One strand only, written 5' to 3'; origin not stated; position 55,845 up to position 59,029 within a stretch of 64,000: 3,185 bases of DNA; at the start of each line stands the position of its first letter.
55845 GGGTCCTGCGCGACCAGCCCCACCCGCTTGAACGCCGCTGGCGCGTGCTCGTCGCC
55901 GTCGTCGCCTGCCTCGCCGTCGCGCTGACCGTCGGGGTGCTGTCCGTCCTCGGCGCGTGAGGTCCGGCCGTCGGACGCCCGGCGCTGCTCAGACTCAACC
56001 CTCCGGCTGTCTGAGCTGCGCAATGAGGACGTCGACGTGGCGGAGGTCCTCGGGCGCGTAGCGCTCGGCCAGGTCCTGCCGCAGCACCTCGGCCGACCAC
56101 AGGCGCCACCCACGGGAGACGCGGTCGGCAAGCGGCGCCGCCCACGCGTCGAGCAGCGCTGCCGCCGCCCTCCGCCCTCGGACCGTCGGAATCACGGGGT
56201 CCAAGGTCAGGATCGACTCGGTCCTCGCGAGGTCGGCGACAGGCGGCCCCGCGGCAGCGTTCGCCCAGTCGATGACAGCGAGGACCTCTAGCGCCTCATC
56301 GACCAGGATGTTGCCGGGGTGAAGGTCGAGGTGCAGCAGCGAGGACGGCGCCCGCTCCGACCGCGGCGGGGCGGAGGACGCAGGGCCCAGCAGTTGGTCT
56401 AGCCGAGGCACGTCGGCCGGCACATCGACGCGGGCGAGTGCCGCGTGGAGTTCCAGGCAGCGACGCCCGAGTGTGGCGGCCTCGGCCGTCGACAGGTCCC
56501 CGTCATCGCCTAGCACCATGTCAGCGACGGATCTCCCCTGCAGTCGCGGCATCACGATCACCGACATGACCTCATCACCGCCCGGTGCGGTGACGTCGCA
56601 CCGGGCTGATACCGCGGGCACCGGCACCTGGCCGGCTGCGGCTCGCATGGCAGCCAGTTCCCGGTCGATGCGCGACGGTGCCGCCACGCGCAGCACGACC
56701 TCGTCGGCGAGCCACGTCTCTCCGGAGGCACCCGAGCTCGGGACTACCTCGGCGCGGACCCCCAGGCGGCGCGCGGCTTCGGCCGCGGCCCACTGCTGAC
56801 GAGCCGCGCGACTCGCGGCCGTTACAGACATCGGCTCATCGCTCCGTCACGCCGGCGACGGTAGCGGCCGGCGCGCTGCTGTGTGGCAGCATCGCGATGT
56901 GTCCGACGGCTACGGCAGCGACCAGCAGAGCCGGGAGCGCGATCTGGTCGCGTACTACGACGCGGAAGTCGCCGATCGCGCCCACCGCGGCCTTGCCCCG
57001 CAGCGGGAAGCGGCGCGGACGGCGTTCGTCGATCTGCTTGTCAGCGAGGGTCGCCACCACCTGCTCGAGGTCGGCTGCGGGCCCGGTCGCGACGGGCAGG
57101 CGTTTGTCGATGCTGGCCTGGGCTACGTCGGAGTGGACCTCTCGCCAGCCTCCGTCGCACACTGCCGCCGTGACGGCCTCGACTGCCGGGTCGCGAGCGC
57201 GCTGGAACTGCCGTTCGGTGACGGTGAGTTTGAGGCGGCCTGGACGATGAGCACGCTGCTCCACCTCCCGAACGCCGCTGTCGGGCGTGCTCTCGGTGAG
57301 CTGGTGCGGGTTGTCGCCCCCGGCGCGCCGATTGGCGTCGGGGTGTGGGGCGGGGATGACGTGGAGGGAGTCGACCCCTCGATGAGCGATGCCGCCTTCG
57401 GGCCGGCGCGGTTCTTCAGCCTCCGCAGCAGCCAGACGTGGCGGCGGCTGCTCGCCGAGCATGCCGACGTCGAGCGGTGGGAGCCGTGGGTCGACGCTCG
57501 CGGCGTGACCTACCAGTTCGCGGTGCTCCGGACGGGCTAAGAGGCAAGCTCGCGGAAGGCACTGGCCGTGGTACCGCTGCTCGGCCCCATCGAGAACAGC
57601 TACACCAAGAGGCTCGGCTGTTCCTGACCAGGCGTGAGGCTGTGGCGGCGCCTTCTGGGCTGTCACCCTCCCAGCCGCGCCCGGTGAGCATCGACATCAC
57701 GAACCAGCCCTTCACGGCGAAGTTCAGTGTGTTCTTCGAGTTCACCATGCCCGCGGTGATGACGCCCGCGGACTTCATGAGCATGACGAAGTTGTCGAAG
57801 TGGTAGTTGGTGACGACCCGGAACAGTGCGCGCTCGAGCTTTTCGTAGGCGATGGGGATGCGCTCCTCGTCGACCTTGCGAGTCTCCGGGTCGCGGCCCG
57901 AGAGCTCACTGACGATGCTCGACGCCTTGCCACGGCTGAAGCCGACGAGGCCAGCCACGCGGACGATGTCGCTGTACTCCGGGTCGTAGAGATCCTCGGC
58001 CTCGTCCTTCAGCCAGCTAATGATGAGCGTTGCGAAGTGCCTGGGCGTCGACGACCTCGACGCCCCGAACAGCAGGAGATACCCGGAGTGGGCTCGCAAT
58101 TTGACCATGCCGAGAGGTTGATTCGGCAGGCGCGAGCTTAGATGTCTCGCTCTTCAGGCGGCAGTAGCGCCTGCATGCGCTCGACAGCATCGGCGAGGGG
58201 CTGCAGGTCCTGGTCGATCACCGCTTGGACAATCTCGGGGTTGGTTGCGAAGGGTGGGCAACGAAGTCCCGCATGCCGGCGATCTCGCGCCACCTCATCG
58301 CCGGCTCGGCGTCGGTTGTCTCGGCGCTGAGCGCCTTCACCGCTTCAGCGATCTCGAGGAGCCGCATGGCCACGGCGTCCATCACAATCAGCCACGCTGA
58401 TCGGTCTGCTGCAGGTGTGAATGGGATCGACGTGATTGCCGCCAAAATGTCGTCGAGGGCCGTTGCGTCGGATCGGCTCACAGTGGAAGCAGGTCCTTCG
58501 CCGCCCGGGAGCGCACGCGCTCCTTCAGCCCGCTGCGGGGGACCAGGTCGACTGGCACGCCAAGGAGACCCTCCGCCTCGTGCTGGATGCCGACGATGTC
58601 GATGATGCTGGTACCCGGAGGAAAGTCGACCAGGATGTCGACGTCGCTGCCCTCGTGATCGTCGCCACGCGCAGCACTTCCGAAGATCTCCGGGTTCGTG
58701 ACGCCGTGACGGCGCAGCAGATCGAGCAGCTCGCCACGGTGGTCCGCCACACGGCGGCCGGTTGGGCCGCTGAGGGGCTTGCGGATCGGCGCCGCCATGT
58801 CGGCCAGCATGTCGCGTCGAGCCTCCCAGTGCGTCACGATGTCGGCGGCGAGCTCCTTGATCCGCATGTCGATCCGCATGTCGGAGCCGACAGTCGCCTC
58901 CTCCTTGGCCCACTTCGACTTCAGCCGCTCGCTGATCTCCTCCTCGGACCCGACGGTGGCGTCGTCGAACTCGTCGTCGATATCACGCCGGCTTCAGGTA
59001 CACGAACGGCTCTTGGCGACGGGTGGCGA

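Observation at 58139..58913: HepT/MNT toxin-antitoxin module with a frameshifted HepT toxin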

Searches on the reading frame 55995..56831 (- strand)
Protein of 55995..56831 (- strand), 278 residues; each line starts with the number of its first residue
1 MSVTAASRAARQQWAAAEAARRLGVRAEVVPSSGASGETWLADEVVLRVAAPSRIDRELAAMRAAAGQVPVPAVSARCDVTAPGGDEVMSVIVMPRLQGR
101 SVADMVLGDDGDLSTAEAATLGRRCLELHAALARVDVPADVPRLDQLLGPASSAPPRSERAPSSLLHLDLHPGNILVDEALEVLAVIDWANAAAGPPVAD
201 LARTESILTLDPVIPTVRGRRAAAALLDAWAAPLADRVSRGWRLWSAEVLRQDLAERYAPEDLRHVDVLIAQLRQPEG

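Call 7: search_protein_families(library=pfam, max_evalue=1, proteins=[window:55995-56831:-])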
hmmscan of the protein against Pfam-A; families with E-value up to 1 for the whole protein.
window:55995-56831:- (278 aa): 5 families
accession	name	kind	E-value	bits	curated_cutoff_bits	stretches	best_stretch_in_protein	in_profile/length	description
PF01636.29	APH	-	2.4e-21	77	23.2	2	157-230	164-233/239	Phosphotransferase enzyme family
PF19974.5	TCAD9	-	2.4e-05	24.1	40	1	157-216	293-349/429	Ternary complex associated domain 9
PF07914.17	DUF1679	-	0.0054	16.1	24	1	165-203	270-312/414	Uncharacterized oxidoreductase dhs-27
PF01633.27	Choline_kinase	-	0.14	11.9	29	1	164-202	163-201/300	Choline/ethanolamine kinase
PF03109.22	ABC1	-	0.22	11.1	22.9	1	164-188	187-210/244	ABC1 atypical kinase-like domain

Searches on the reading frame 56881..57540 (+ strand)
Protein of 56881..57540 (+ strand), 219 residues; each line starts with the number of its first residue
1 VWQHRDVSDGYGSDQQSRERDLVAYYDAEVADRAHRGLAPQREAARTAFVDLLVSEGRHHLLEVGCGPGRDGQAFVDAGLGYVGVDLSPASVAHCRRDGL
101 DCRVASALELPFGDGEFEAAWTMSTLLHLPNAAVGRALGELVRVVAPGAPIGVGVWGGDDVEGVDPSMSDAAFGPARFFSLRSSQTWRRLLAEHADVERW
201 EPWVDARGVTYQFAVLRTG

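Call 7: search_protein_families(library=pfam, max_evalue=1, proteins=[window:56881-57540:+])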
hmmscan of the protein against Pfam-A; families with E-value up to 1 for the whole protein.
window:56881-57540:+ (219 aa): 8 families
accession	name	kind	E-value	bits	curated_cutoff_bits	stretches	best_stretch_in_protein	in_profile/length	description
PF13649.12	Methyltransf_25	-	1.4e-14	54.9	27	1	62-148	2-96/97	Methyltransferase domain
PF08241.18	Methyltransf_11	-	4.4e-14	53.3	21.2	1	62-148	1-90/95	Methyltransferase domain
PF08242.18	Methyltransf_12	-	9.3e-09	36.4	30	1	62-149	1-96/98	Methyltransferase domain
PF13489.12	Methyltransf_23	-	2.4e-05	24.6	27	1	55-192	20-155/164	Methyltransferase domain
PF13847.12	Methyltransf_31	-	0.0019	18.3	27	1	59-130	5-88/145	Methyltransferase domain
PF03291.22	mRNA_G-N7_MeTrfase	-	0.042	13.4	26.6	1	60-98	64-103/315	mRNA (guanine-N(7))-methyltransferase domain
PF05724.17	TPMT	-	0.11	12.5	26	1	61-94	41-74/218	Thiopurine S-methyltransferase (TPMT)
PF02353.26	CMAS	-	0.31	10.7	27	1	41-97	47-103/273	Mycolic acid cyclopropane synthetase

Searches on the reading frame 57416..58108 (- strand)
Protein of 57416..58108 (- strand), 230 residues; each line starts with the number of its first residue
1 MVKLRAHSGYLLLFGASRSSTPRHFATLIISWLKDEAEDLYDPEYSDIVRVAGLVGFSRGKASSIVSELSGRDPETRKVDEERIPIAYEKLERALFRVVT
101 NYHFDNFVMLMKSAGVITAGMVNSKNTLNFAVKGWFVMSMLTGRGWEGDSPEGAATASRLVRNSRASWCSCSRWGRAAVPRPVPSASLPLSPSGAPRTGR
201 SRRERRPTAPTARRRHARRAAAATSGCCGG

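Call 7: search_protein_families(library=pfam, max_evalue=1, proteins=[window:57416-58108:-])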
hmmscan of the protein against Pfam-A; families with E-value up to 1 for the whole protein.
window:57416-58108:- (230 aa): 0 families
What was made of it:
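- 57541..58020 (-): Fragment related to DUF262/GmrSD-type proteins, with no intact gene. It is part of the same lower-GC island. No Pfam hit for the window ORF itself (call 7).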

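Call 8: search_protein_families(library=ncbifam, max_evalue=1, proteins=[window:57416-58108:-])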
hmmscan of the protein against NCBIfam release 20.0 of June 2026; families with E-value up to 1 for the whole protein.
window:57416-58108:- (230 aa): 1 family
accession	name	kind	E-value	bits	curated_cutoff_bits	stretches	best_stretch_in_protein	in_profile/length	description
NF002056.0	PRK00886.1-5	equivalog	0.023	14.1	323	1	107-149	109-151/243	2-phosphosulfolactate phosphatase family protein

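Call 29: search_protein_families(library=padloc, max_evalue=0.01, proteins=[window:57416-58108:-])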
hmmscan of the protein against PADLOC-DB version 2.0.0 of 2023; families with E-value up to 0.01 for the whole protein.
window:57416-58108:- (230 aa): 0 families

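Call 34: list_cluster_members(proteins=[P0002, window:58481-58867:-, window:57416-58108:-])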
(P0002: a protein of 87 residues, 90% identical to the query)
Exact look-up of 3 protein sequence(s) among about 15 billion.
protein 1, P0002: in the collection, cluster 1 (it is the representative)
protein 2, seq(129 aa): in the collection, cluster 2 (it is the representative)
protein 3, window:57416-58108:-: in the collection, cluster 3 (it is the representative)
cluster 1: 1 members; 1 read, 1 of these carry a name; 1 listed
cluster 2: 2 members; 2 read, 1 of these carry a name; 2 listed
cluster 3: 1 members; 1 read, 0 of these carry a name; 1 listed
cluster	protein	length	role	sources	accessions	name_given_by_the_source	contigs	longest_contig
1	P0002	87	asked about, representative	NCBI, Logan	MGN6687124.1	MAG: HepT-like ribonuclease domain-containing protein [Actinomycetales bacterium]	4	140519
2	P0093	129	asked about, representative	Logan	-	-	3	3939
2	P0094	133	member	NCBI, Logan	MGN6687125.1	MAG: nucleotidyltransferase family protein [Actinomycetales bacterium]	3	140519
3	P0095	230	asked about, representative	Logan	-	-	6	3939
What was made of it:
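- The window comes from a metagenome-assembled genome (call 34).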

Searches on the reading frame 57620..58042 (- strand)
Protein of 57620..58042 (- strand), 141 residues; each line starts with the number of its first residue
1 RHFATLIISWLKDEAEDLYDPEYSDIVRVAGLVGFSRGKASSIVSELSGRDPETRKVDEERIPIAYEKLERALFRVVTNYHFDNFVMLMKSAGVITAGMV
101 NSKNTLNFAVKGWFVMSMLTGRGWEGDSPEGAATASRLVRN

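Call 35: find_homologous_proteins(query=window:57620-58042:-, max_evalue=0.001)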
Query seq(141 aa) (141 aa): 19 proteins with E <= 0.001 among 51 candidates.
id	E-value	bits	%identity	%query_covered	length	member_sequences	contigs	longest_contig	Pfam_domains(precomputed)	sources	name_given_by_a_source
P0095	2.1e-86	305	100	100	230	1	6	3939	-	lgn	-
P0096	9.1e-48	179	81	72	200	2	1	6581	-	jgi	-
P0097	3.4e-41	158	78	66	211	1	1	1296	PF03235.20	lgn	-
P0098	1.6e-39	153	78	66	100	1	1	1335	-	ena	-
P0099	3.3e-39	152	59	87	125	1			-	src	-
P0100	5.8e-36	141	76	62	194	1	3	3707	PF03235.20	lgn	-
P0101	5.9e-34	135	64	64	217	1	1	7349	-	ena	-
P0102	2.1e-32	130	62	64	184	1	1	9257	-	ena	-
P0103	2.4e-29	120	71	55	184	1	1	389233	-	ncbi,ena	-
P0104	1.2e-28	118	70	57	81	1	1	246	-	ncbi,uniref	ncbi:hypothetical protein, partial [Pseudomonas sp. AH2 (2023)]|uniref:hypothetical protein n=1 Tax=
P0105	3.8e-28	116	76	51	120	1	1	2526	-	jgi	jgi:hypothetical protein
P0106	2.6e-25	107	76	47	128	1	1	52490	-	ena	-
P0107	4.7e-25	106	79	44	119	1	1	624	-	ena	-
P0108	2.8e-24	103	95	39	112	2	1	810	-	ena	-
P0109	6.1e-20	89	87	37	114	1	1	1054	-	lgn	-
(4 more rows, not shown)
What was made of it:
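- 57541..58020 (-): Two of the homologues carry PF03235, and all are short (call 35).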

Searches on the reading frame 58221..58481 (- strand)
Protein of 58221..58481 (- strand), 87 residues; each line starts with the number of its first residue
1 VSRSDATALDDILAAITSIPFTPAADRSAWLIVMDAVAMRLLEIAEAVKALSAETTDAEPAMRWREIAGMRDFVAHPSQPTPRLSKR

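Call 7: search_protein_families(library=pfam, max_evalue=1, proteins=[window:58221-58481:-])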
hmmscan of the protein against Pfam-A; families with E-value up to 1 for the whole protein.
seq(87 aa): 2 families
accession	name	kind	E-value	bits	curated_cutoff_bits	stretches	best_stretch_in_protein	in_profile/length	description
PF01934.22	HepT-like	-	3.8e-07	30.3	23.5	1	32-76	25-92/120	Ribonuclease HepT-like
PF05418.16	Apo-VLDL-II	-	0.18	12.7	23.4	1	27-56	9-35/80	Apovitellenin I (Apo-VLDL-II)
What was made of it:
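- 58139..58251 (-): HepT C-terminal 37 codons, now in a different frame (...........ERDI, stop TAA at 58141-58139). Adds 14.6 bits to the PF01934 match (call 7).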

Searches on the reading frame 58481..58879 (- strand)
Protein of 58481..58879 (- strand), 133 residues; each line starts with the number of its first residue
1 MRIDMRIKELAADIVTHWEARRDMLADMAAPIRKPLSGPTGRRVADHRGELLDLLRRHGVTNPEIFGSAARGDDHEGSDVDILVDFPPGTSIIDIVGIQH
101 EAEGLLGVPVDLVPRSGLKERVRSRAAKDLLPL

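Call 7: search_protein_families(library=pfam, max_evalue=1, proteins=[window:58481-58879:-])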
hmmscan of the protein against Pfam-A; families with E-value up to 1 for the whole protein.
seq(133 aa): 3 families
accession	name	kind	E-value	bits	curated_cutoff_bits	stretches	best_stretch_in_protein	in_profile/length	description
PF01909.29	NTP_transf_2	-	1.1e-13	51.8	21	1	55-126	9-85/93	Nucleotidyltransferase domain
PF18765.7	Polbeta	-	4.9e-07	30.3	26.9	1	65-114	18-68/93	Polymerase beta, Nucleotidyltransferase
PF22600.2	MTPAP-like_central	-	0.24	11.9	27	1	64-88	43-67/139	Poly(A) RNA polymerase, mitochondrial-like, central palm domain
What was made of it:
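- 58478..58879 (-): MNT/MntA-type minimal nucleotidyltransferase ORF. It is 133 aa from the ATG at 58879. The part homologous to relatives' 109-aa MntA begins at the ATG at 58811 (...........). The ORF is intact with no indels, but shows a neutral-looking substitution pattern. Pfam NTP_transf_2 51.8 bits, Polbeta 30.3 bits (call 7).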

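Call 8: search_protein_families(library=ncbifam, max_evalue=1, proteins=[window:58481-58879:-])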
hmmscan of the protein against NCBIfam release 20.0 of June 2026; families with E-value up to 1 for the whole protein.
seq(133 aa): 2 families
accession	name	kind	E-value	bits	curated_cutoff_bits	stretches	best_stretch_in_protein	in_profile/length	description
NF047752.1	MntA_antitoxin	equivalog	5.9e-08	32.5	60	1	65-122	12-69/106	type VII toxin-antitoxin system MntA family adenylyltransferase antitoxin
NF051895.1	anti_phage_HalB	equivalog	0.0019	17.9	190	1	65-83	4-22/211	anti-phage Hailong system nucleotidyltransferase HalB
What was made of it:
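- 58478..58879 (-): NCBIfam MntA_antitoxin 32.5 bits, below its cut-off of 60 (call 8).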

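Call 10: find_related_loci(query=window:58481-58810:-, collection=genome_contigs, flank=6000)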
Query seq(110 aa) (110 aa) in genome_contigs; peptide patterns used: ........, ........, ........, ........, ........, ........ (x = any residue, [..] = any of these).
599 stretches matched a pattern (row limit reached: there are more); 201 encode a relative of the query (tblastn E <= 1e-3); the best 80 are kept; 80 distinct loci.
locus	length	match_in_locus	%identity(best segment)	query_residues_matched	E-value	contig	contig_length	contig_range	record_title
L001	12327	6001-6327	86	2-110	3e-57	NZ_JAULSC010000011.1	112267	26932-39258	Nocardioides cremeus strain SOB44 NODE_11_length_112267_cov_85.710690, whole genome shotgun sequence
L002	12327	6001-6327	86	2-110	7e-57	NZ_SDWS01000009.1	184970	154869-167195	Nocardioides glacieisoli strain HLT3-15 NODE_9_length_184970_cov_113.122904, whole genome shotgun sequence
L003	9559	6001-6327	81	2-110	5e-54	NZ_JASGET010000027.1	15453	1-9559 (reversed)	MAG: Nocardioides sp. isolate 7M004 JMF-2106-05-0007A.bin.4_26, whole genome shotgun sequence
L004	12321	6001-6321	75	1-110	1e-49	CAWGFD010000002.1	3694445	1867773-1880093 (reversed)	MAG: uncultured Actinomycetota bacterium isolate MFD01721.bin.1.99 genome assembly, contig: contig_9310, whole genome sh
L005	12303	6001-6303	81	10-110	7e-49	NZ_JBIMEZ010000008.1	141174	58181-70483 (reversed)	Aeromicrobium sp. CF3.5 8, whole genome shotgun sequence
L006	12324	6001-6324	81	2-109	1e-46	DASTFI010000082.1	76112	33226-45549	MAG TPA_asm: Marmoricola sp. isolate SMAG_U870 k141_1365789, whole genome shotgun sequence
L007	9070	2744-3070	80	2-110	4e-45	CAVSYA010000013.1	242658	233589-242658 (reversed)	MAG: uncultured Actinomycetota bacterium isolate MFD05684.bin.2.184 genome assembly, contig: contig_6494, whole genome s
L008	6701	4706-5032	78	2-110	4e-45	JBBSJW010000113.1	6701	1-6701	MAG: Propionibacteriales bacterium isolate LS4_metabat2.143 LS4_metabat2.143_K_317509_L_6701_cov_17.0000, whole genome s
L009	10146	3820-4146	77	2-110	7e-44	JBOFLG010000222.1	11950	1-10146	MAG: Dermatophilaceae bacterium isolate WFFMC_MAG_346 k139_106449_flag=0_multi=42.1998_len=11950, whole genome shotgun s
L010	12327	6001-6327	80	2-110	1e-43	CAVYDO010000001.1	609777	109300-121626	MAG: uncultured Actinomycetota bacterium isolate MFD04935.bin.1.56 genome assembly, contig: contig_16081, whole genome s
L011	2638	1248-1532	71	2-96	2e-38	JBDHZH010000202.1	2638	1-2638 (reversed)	MAG: Arachnia sp. isolate AS-MICRO-3CA.40 NODE_219331_length_2638_cov_4.777116, whole genome shotgun sequence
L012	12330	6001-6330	89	1-110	6e-61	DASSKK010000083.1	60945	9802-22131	MAG TPA_asm: Nocardioidaceae bacterium isolate SMAG_U1139 k141_239639, whole genome shotgun sequence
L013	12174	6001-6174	72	2-59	3e-24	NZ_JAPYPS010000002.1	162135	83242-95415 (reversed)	MAG: Nocardioides sp. isolate PW10.concoct.85 PW10_72_length_162135_cov_14.000598, whole genome shotgun sequence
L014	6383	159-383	51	30-108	1e-17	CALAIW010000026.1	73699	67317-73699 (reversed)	MAG: uncultured bacterium isolate S1_Bin_METABAT__242_1 genome assembly, contig: c_000000239621, whole genome shotgun se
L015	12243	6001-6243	49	31-110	2e-17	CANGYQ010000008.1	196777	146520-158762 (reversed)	MAG: Bryobacteraceae bacterium isolate RE-18aug17-11 genome assembly, contig: RE-18aug17-C65, whole genome shotgun seque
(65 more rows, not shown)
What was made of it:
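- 58478..58879 (-): 86-89% aa identity to MNTs of Nocardioides and Nocardioidaceae loci (call 10).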

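Call 21: search_protein_families(library=pfam, max_evalue=0.1, proteins=[L012:5182-6333:+, L012:6711-7667:-, L012:7584-8216:+])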
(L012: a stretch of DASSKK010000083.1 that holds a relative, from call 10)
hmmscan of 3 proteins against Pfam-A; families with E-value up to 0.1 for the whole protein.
L012:5182-6333:+ (383 aa): 5 families
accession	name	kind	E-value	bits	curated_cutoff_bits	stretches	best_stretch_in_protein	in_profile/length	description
PF01909.29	NTP_transf_2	-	3.3e-14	53.5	21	1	300-376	3-86/93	Nucleotidyltransferase domain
PF18765.7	Polbeta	-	6.1e-08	33.2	26.9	1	315-364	18-68/93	Polymerase beta, Nucleotidyltransferase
PF13338.12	AbiEi_4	-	4.2e-07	30.4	25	1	22-65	3-46/49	Transcriptional regulator, AbiEi antitoxin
PF09407.15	AbiEi_1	-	0.00088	19.9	22.2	1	99-200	15-125/142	AbiEi antitoxin C-terminal domain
PF04675.19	DNA_ligase_A_N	-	0.0035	18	24.6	1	162-237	75-157/174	DNA ligase N terminus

L012:6711-7667:- (318 aa): 0 families

L012:7584-8216:+ (210 aa): 7 families
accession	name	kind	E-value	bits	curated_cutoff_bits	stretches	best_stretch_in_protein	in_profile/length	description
PF01381.28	HTH_3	-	1.4e-10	41.5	23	1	17-63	1-47/55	Helix-turn-helix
PF13560.12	HTH_31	-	1.1e-08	35.7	27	1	19-65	8-55/64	Helix-turn-helix domain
PF12844.13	HTH_19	-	0.0061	16.9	30.2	1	17-64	4-51/64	Helix-turn-helix domain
PF13744.12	HTH_37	-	0.0088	16.3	27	1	12-49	18-55/80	Helix-turn-helix domain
PF20432.4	Xre-like-HTH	-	0.011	16.5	25.8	1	17-62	15-60/63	Antitoxin Xre-like helix-turn-helix domain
PF15731.11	MqsA_antitoxin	-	0.036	14.6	30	1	15-57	72-114/131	Antitoxin component of bacterial toxin-antitoxin system, MqsA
PF16952.10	Gln-synt_N_2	-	0.08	13.2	35.7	0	46-70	29-53/112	Glutamine synthetase N-terminal domain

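Call 29: search_protein_families(library=padloc, max_evalue=0.01, proteins=[window:58481-58810:-, L012:5182-6333:+, L012:6711-7667:-])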
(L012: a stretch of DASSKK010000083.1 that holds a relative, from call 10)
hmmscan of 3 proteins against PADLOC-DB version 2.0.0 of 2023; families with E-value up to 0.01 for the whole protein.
seq(110 aa): 8 families
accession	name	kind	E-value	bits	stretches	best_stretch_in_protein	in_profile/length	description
PDLC04904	PDC-S09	-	1.5e-27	93.8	1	20-109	8-97/104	-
PDLC04902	PDC-S09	-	4.9e-26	88.9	1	21-106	5-91/97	-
PDLC04906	PDC-S09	-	5.5e-15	53.5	1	31-105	18-93/98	-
PDLC04905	PDC-S09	-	2.7e-14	51.3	1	21-103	5-91/101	-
PDLC04903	PDC-S09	-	6e-06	24.5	1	42-61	31-50/108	-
PDLC04368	PDC-M05A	-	7.8e-05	20.6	1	41-61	111-131/201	-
PDLC04907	PDC-S09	-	0.00015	19.8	1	33-62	23-52/114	-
PDLC04369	PDC-M05A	-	0.0004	18.1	1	37-61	103-127/201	-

L012:5182-6333:+ (383 aa): 25 families
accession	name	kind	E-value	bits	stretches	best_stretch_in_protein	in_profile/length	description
PDLC02231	AbiEi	-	1.7e-88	295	1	13-255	1-239/280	AbiEi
PDLC02244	AbiEi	-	3.3e-42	142.8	1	15-233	3-222/292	AbiEi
PDLC02259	AbiEi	-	4.1e-36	122.3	1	32-208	1-176/191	AbiEi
PDLC02228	AbiEi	-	4.1e-35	119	1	12-207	22-195/216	AbiEi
PDLC04904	PDC-S09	-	3.7e-29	99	1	293-382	8-97/104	-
PDLC04902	PDC-S09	-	1.7e-27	93.5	1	294-379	5-91/97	-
PDLC02249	AbiEi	-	4.8e-27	92.9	1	19-204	5-177/184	AbiEi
PDLC04906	PDC-S09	-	1.6e-16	58.5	1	303-378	17-93/98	-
PDLC02260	AbiEi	-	1.6e-15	55.1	1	18-157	3-129/131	AbiEi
PDLC04905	PDC-S09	-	1.8e-15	55.1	1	294-375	5-90/101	-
PDLC02256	AbiEi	-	2.2e-13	48.5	1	29-199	13-168/174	AbiEi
PDLC02225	AbiEi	-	2.7e-13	48.1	1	21-199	9-177/198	AbiEi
PDLC02283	AbiEi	-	1.4e-09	36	1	27-81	14-68/201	AbiEi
PDLC02265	AbiEi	-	4.5e-09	34.3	1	27-197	11-178/198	AbiEi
PDLC02227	AbiEi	-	4.1e-07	27.8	1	31-205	18-175/233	AbiEi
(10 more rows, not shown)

L012:6711-7667:- (318 aa): 0 families
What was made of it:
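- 58478..58879 (-): PADLOC PDC-S09 93.8 bits (call 29).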
